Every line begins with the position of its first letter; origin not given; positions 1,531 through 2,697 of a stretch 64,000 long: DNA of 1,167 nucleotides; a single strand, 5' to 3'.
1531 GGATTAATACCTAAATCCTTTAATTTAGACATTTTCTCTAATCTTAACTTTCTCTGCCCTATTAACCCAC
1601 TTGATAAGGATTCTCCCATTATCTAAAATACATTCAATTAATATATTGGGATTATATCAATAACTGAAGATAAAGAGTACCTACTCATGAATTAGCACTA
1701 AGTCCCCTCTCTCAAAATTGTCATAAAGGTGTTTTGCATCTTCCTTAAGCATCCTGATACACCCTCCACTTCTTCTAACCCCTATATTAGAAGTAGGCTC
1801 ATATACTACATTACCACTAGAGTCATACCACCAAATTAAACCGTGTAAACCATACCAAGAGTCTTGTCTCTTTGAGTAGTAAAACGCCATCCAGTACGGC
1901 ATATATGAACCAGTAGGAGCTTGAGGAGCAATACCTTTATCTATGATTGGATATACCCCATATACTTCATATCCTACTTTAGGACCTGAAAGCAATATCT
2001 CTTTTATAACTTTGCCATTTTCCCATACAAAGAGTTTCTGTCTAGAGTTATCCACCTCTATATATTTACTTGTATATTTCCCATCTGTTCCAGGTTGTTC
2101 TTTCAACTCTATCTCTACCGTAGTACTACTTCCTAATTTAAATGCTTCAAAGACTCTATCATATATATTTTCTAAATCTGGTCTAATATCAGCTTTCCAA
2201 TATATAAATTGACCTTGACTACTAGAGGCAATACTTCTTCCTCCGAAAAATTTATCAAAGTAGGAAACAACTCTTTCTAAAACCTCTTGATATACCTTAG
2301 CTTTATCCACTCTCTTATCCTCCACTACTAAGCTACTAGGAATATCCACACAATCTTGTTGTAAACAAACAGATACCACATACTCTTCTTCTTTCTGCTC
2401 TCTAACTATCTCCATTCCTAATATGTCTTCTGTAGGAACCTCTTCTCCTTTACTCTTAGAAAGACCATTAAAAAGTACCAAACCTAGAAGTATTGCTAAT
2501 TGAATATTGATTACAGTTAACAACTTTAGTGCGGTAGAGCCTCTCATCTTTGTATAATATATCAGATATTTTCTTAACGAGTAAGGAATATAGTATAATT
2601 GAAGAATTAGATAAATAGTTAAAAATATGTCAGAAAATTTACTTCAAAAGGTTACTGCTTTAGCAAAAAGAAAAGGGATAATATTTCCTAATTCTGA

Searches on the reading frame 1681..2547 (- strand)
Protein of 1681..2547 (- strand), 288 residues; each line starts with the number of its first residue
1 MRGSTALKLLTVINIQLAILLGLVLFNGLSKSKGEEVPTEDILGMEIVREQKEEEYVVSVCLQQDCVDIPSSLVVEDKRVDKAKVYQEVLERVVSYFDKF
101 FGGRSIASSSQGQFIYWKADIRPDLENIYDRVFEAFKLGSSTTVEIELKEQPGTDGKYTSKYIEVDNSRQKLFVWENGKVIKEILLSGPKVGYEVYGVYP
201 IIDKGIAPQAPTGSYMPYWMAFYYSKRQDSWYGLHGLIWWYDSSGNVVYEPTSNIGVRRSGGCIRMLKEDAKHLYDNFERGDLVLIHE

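Call 78: search_protein_families(library=pfam, proteins=[window:1681-2547:-], max_evalue=0.001)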
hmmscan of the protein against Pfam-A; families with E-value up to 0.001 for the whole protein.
window:1681-2547:- (288 aa): 1 family
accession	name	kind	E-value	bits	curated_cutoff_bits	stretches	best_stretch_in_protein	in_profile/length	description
PF03734.19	YkuD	-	1.9e-13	51.6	23.4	1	161-286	2-146/146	L,D-transpeptidase catalytic domain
